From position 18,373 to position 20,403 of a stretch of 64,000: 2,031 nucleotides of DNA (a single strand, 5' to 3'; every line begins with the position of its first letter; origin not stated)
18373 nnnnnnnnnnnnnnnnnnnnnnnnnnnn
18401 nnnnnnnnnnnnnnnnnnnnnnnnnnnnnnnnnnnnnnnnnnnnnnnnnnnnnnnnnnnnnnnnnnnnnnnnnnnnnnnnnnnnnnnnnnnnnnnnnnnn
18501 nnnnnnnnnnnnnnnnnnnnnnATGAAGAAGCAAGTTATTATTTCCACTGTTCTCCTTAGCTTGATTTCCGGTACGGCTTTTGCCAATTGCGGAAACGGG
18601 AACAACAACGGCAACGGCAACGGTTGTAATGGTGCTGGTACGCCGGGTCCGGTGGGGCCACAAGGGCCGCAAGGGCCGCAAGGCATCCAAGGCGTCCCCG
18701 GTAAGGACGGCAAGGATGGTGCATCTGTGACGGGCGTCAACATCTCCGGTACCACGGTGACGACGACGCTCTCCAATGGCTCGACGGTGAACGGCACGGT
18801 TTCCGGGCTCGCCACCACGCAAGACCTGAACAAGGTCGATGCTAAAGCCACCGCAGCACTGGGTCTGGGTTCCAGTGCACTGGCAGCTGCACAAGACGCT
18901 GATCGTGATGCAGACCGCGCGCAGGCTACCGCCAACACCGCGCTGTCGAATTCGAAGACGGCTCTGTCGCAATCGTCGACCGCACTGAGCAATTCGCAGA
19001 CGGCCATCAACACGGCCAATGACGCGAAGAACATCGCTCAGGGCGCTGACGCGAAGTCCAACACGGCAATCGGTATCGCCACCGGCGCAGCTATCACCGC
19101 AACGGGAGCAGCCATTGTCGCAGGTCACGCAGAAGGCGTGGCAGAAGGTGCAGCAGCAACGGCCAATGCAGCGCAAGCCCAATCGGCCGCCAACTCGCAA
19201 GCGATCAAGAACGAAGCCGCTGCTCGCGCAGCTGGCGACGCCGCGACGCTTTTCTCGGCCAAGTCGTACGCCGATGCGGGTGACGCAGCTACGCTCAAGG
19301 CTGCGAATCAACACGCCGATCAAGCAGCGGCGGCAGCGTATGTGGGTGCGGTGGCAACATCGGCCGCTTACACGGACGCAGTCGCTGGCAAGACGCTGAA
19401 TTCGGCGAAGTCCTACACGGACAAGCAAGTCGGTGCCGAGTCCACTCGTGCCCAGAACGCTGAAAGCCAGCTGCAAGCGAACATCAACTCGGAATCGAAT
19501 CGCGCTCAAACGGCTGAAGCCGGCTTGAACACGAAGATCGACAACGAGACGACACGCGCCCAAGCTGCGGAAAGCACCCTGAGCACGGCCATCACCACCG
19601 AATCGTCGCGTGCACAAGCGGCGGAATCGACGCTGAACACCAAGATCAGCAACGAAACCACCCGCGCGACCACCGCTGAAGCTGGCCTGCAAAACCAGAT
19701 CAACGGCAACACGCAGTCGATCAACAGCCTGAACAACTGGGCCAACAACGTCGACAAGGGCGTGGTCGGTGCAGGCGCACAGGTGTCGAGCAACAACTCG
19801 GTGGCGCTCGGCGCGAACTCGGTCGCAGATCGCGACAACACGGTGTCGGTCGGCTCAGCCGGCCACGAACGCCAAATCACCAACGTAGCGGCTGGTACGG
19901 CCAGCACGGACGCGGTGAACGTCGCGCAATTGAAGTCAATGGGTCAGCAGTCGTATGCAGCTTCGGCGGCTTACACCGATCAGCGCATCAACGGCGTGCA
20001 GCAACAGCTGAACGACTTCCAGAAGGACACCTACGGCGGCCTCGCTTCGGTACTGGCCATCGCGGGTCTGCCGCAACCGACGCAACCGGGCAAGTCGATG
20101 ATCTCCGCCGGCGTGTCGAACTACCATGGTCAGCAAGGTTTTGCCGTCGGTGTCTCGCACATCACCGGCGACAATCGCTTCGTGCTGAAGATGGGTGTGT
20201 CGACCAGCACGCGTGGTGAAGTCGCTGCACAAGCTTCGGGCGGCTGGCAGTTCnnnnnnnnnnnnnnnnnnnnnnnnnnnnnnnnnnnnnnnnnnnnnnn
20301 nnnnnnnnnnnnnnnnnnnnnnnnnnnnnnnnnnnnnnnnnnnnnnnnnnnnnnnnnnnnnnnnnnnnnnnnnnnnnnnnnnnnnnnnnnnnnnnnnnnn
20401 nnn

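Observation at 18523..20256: Phage-encoded trimeric-autotransporter-like adhesin with collagen triple-helix repeats, placed right after the tail-fibre genes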

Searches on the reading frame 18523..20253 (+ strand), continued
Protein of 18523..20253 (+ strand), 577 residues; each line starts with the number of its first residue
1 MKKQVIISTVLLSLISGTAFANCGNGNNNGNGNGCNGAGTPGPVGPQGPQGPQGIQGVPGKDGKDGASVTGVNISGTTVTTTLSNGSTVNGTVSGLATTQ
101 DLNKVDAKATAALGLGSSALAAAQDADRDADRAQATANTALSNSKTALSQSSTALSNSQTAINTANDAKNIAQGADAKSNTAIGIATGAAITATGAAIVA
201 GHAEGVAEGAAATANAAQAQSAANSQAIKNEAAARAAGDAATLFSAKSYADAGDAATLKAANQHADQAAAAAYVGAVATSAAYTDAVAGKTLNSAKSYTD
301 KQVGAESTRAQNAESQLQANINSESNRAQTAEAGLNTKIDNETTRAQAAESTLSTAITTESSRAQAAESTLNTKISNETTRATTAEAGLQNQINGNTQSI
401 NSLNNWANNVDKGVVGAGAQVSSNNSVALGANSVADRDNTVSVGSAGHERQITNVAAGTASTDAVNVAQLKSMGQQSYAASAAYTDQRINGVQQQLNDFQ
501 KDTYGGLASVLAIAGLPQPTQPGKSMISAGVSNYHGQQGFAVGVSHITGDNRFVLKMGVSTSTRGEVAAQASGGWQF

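Call 60: get_annotated_region(hit=H12, flank=5000)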
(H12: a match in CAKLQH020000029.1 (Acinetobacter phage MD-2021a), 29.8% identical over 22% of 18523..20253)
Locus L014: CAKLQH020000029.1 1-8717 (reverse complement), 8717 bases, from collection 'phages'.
description: Acinetobacter phage MD-2021a strain 5899STDY8049191 genome assembly, contig: ERS3583567SCcontig000029, whole genome shotgun sequence.
organism: Acinetobacter phage MD-2021a (NCBI taxid 2899278)
taxonomy: Viruses; Duplodnaviria; Heunggongvirae; Uroviricota; Caudoviricetes
host: -; source: not known; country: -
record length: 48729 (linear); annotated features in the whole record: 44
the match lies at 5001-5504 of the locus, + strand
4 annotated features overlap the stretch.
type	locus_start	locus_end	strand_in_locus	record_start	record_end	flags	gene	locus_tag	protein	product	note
CDS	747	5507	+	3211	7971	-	-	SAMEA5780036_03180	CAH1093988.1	hemagglutinin/invasin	-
CDS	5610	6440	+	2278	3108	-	ompA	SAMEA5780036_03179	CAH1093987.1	outer membrane protein A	-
CDS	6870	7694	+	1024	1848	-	-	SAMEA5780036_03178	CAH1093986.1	Uncharacterised protein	-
CDS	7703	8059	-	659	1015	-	-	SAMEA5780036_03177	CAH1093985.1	Transposase and inactivated derivatives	-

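Call 68: find_encoding_contigs(protein=P0025, flank=9000, max_places=3)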
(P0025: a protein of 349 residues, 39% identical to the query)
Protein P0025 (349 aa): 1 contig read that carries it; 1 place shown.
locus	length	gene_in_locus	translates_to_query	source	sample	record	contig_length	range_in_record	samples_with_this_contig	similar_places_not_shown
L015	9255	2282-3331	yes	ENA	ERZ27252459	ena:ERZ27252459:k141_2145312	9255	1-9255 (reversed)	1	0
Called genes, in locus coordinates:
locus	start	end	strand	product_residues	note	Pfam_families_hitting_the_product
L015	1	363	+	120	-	?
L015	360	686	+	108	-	-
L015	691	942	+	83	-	-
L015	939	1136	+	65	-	-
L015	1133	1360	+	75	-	-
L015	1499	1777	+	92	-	-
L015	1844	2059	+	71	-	-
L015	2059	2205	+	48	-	-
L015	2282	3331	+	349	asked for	PF03895:YadA_anchor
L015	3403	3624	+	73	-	-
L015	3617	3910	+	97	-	-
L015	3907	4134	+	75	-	-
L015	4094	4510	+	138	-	-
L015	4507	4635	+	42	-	-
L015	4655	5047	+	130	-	-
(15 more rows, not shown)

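Call 70: predict_structure(protein=window:18523-20253:+)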
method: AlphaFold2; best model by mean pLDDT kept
length: 577 residues; sequences in the alignment: 1
mean_pLDDT: 54.0   pTM: 0.27
mean pLDDT of the five models: 54.0, 53.6, 53.6, 53.4, 50.5
residues with pLDDT >= 90: 0; 70-90: 112; 50-70: 214; < 50: 251
segments of 3 or more residues with pLDDT < 50: 1-5, 7-84, 86-102, 243-248, 282-285, 413-464, 504-577
pLDDT, mean of each block of 10 residues (from residue 1): 42 35 37 37 40 37 37 41 45 45 53 61 63 68 71 69 65 55 56 55 49 52 60 56 49 53 53 53 52 62 71 76 77 78 74 76 73 78 76 78 71 45 40 41 42 42 50 54 58 62 49 39 33 35 43 42 34 33
secondary structure, 60 per line:
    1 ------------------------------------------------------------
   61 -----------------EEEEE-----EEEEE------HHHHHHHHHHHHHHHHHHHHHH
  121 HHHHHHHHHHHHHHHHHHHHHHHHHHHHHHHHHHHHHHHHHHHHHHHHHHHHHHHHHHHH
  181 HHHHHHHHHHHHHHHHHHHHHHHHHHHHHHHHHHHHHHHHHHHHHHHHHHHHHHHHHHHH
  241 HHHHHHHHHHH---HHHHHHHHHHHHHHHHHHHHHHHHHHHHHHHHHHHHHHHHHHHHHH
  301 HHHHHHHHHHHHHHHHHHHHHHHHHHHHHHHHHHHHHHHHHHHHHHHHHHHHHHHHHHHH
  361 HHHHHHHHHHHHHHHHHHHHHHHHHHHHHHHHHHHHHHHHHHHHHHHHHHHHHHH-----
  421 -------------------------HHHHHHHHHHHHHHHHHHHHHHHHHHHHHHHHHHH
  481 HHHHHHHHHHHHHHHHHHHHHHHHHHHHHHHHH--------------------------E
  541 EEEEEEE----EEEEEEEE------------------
elements in order: E78-82 E88-92 H99-251 H255-415 H446-513 E540-547 E552-559

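Call 88: search_protein_families(library=ncbifam, proteins=[window:18523-20253:+, P0025, L013:4092-5324:+, L002:2494-6276:+], max_evalue=0.001)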
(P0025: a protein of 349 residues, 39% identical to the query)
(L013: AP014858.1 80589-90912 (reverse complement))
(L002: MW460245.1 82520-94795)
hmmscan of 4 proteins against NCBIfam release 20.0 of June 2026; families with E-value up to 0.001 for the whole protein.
window:18523-20253:+ (577 aa): 4 families
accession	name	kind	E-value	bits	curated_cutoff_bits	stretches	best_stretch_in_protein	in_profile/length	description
NF040983.1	BimA_second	exception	3.7e-26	91.9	600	1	412-568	222-373/381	trimeric autotransporter actin-nucleating factor BimA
NF040984.1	BimA_first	exception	1.1e-23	84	800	1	323-568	269-509/517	trimeric autotransporter actin-nucleating factor BimA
NF033477.2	EmaA_autotrans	exception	4.9e-18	63.9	3000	2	448-575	1979-2098/2100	collagen-binding adhesin autotransporter EmaA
NF033478.1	YadA_autotrans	exception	6.8e-15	55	750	2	404-472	183-250/459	trimeric autotransporter adhesin YadA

P0025 (349 aa): 3 families
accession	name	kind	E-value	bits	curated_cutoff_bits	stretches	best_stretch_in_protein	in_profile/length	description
NF033870.1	VOMP_auto_Cterm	subfamily_domain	4.3e-11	42.8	500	1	224-337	214-335/347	Vomp family autotransporter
NF033478.1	YadA_autotrans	exception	1.1e-08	34.5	750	1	221-332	328-442/459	trimeric autotransporter adhesin YadA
NF033477.2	EmaA_autotrans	exception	1.4e-08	32.5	3000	1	241-349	1992-2100/2100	collagen-binding adhesin autotransporter EmaA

L013:4092-5324:+ (411 aa): 0 families

L002:2494-6276:+ (1261 aa): 11 families
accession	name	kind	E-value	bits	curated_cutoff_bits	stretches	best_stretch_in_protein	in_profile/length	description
NF033870.1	VOMP_auto_Cterm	subfamily_domain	1.4e-74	251.6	500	6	573-651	64-137/347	Vomp family autotransporter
NF033477.2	EmaA_autotrans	exception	2.3e-61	207.6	3000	7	77-242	140-298/2100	collagen-binding adhesin autotransporter EmaA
NF033481.2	auto_Ata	exception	1.8e-55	188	2500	6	95-232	133-274/1862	trimeric autotransporter adhesin Ata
TIGR02168.1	SMC_prok_B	equivalog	2.7e-10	38.7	567.35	1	418-605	757-946/1181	chromosome segregation protein SMC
TIGR04523.1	Mplasa_alph_rch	subfamily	6.2e-10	37.6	270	1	792-868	35-111/745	helix-rich protein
NF052320.1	Cbp1_fam_LP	subfamily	3.6e-08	33.3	90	1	418-505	89-176/286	Cbp1 family collagen-binding glycoprotein adhesin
NF047516.1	LA_3659_fam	equivalog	2e-06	27.5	36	0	291-363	122-195/221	LA_3659 family protein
NF047514.1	SpiroCoCo_N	equivalog_domain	2e-06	27.5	75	0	291-363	122-195/221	SpiroCoCo family coiled-coil protein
TIGR02169.1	SMC_prok_A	equivalog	2.5e-06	25.5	729.4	0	281-503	716-941/1165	chromosome segregation protein SMC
NF045487.1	ASRP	equivalog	3.1e-05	22.8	300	0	309-500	196-389/593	archaea-specific SMC-related protein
NF038350.1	taxis_HmpF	equivalog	0.00013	20.5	200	0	420-490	476-546/553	pilus motility taxis protein HmpF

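Call 89: search_protein_families(library=pfam, proteins=[P0025, L013:4092-5324:+, L002:2494-6276:+, L001:6606-8768:+], max_evalue=0.001)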
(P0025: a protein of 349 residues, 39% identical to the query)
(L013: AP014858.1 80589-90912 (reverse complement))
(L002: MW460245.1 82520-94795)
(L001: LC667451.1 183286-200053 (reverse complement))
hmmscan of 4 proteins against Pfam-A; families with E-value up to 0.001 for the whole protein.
P0025 (349 aa): 2 families
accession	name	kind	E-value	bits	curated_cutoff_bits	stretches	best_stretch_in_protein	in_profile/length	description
PF03895.21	YadA_anchor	-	1.1e-18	67.5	22.7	1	289-349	1-60/60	YadA-like membrane anchor domain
PF01391.23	Collagen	-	0.00035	20.7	27.2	1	40-70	25-55/60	Collagen triple helix repeat (20 copies)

L013:4092-5324:+ (411 aa): 1 family
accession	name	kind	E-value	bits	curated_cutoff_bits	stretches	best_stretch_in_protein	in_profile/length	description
PF03895.21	YadA_anchor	-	2.3e-11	44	22.7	1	353-411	3-60/60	YadA-like membrane anchor domain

L002:2494-6276:+ (1261 aa): 12 families
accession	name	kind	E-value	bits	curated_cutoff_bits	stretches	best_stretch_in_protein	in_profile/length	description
PF05662.19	YadA_stalk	-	9.8e-81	266.3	28.4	10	1019-1052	1-31/43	Coiled stalk of trimeric autotransporter adhesin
PF03895.21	YadA_anchor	-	2.9e-16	59.7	22.7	1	1201-1261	1-60/60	YadA-like membrane anchor domain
PF05658.19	YadA_head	-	2.5e-15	56.8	25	2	152-178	1-27/27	YadA head domain repeat (2 copies)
PF04513.17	Baculo_PEP_C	-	1.9e-10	41.4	38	1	278-357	34-117/140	Baculovirus polyhedron envelope protein, PEP, C terminus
PF07889.17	DUF1664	-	3.8e-10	40.3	34.6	0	279-351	49-120/124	Protein of unknown function (DUF1664)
PF23991.1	DUF7310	-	1.4e-09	38.8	40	0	702-737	28-63/83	Coiled-coil region of unknown function (DUF7310)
PF10805.13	DUF2730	-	1.1e-06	29.1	24.9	0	1158-1188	57-87/102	Protein of unknown function (DUF2730)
PF08614.16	ATG16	-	0.00018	22.2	33.7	0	795-864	93-162/200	Autophagy protein 16 (ATG16)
PF05531.17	NPV_P10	-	0.00023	22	29.8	0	435-491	8-67/75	Nucleopolyhedrovirus P10 protein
PF12329.13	TMF_DNA_bd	-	0.00036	20.9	35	0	447-493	14-60/74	TATA element modulatory factor 1 DNA binding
PF08702.15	Fib_alpha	-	0.00086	19.9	29.9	0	295-384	27-116/143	Fibrinogen alpha/beta chain family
PF01391.23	Collagen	-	0.00093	19.3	27.2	0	1125-1150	28-53/60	Collagen triple helix repeat (20 copies)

L001:6606-8768:+ (721 aa): 1 family
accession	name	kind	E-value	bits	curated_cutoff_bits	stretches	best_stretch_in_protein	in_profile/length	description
PF03895.21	YadA_anchor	-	1e-15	58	22.7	1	661-721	1-60/60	YadA-like membrane anchor domain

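Call 94: find_related_loci(query=A4, collection=viral_contigs, flank=9000)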
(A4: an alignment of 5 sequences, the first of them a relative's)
Query A4 (166 aa) in viral_contigs; peptide patterns used: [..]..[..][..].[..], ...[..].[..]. (x = any residue, [..] = any of these).
253 stretches matched a pattern; 37 encode a relative of the query (tblastn E <= 1e-3); 37 distinct loci.
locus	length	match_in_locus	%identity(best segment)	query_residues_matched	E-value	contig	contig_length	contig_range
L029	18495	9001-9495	78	1-165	1e-87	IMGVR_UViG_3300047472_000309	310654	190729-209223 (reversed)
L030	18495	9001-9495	76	1-165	3e-86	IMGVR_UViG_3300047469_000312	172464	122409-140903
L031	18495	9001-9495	76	1-165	7e-86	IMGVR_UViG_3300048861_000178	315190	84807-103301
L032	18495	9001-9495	76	1-165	2e-84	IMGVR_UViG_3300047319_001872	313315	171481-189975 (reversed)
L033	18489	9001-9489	52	1-163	5e-56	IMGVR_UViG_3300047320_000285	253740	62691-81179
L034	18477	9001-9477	48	1-159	5e-44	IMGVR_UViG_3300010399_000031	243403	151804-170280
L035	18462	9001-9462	49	6-159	3e-43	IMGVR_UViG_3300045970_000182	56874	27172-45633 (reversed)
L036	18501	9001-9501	48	1-159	4e-43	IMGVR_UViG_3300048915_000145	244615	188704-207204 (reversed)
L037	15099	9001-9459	42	7-159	2e-40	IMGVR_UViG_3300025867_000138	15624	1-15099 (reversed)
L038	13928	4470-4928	42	7-159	2e-40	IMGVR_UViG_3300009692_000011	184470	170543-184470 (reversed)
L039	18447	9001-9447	44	8-156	1e-39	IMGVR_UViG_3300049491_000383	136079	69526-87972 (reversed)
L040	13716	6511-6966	44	5-156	5e-39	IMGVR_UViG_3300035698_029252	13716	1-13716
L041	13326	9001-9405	43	25-159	2e-37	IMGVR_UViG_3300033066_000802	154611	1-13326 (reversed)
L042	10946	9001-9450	45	8-156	2e-36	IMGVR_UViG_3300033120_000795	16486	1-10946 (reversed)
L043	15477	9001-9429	44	17-159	3e-36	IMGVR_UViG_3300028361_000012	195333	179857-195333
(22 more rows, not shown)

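Call 98: find_related_loci(query=A1, collection=viral_contigs, flank=500)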
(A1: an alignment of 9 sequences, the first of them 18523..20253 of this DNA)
Query A1 (577 aa) in viral_contigs; peptide patterns used: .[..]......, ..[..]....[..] (x = any residue, [..] = any of these).
225 stretches matched a pattern; 9 encode a relative of the query (tblastn E <= 1e-3); 9 distinct loci.
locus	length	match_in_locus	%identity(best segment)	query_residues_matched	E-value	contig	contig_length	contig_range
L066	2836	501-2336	92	1-577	0e+0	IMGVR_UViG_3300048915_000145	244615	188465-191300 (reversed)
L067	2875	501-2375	54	1-577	3e-147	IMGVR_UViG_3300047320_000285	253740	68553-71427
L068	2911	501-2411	55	44-577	4e-117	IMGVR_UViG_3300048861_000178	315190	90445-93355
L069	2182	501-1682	54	189-577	2e-113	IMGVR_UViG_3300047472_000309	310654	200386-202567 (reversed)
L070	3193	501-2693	53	1-577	2e-107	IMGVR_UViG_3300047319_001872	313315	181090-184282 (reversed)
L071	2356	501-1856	45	42-577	2e-93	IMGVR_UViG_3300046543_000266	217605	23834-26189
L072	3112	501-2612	64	47-577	2e-112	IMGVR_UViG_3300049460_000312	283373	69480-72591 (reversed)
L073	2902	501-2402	54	44-577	3e-114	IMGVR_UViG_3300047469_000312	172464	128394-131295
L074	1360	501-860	51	110-221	7e-7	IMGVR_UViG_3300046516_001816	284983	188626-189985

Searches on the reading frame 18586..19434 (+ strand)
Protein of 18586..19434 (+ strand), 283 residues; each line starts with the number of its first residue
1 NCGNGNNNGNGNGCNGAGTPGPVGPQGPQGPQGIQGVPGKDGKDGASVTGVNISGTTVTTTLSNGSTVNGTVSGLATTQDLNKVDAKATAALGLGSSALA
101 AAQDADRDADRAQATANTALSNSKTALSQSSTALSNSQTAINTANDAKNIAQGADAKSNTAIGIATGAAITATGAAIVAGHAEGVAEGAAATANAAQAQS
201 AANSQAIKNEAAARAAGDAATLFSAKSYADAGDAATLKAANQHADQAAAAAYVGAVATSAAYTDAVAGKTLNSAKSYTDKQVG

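Call 43: find_homologous_proteins(query=window:18586-19434:+, max_evalue=0.001)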
Query seq(283 aa) (283 aa): 8 proteins with E <= 0.001 among 8000 candidates.
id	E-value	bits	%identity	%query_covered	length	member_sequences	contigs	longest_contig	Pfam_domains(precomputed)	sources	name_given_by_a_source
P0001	4.2e-19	88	92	21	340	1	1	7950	PF03895.22,PF05658.20,PF05662.20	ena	-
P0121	1.3e-7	50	68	11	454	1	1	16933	PF01391.24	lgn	-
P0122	2.0e-6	46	70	14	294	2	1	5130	PF01391.24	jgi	jgi:hypothetical protein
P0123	3.2e-5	42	43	18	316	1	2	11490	PF01391.24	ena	-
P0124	6.1e-5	41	59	13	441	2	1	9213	PF01391.24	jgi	jgi:hypothetical protein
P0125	1.5e-4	40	51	14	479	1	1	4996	PF01391.24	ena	-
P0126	3.1e-4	39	59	11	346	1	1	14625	PF01391.24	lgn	-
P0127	4.5e-4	38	61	16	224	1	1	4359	PF01391.24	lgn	-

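Call 71: search_protein_representatives(protein=window:18586-19422:+)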
Query: 279 residues. Proteins with E-value up to 0.001 (for the whole library): 258; up to 1e-10: 6; up to 1e-30: 0. The best 150 are listed.
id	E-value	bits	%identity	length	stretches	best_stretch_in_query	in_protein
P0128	5.4e-23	98.6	45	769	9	196-251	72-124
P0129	2.2e-17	80.2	43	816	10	17-79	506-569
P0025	2.7e-17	79.9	48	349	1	10-246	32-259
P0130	2.3e-16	76.8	47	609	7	3-69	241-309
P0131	7.4e-14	68.7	47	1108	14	19-67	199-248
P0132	4.9e-12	62.7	49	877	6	14-57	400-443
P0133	4.1e-10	56.4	56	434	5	16-55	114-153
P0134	6.7e-10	55.7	47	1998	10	11-66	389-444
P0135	7.0e-10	55.7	40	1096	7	15-146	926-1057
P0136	1.3e-09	54.8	46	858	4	6-70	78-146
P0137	2.2e-09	54.0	45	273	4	16-68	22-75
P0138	3.0e-09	53.6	40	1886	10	12-69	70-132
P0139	4.7e-09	52.9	38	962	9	36-75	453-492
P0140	5.2e-09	52.8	61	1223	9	17-60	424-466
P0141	6.0e-09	52.6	47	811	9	15-86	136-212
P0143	1.3e-08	51.5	49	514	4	13-85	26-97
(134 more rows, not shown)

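Call 89: search_protein_families(library=pfam, proteins=[P0129, P0143], max_evalue=0.001)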
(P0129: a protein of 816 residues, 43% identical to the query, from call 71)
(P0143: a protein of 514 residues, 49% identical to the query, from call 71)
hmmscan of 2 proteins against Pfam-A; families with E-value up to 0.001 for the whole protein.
P0129 (816 aa): 2 families
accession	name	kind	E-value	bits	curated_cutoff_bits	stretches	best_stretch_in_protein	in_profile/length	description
PF01391.23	Collagen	-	1.6e-47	159.5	27.2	7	480-534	4-58/60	Collagen triple helix repeat (20 copies)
PF07076.17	DUF1344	-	0.00012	22.2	23.1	0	544-558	13-27/60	Protein of unknown function (DUF1344)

P0143 (514 aa): 4 families
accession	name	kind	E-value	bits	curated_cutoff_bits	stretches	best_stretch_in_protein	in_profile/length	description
PF01391.23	Collagen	-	8.6e-25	86.7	27.2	4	89-134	10-55/60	Collagen triple helix repeat (20 copies)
PF01551.29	Peptidase_M23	-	2.8e-20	72.8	28.7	1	400-500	2-96/96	Peptidase family M23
PF09479.16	Flg_new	-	1.8e-17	63.6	27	1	294-356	1-65/65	Listeria-Bacteroides repeat domain (List_Bact_rpt)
PF07202.18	Tcp10_C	-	2.8e-05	24.1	36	0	142-157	17-32/35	T-complex protein 10 C-terminus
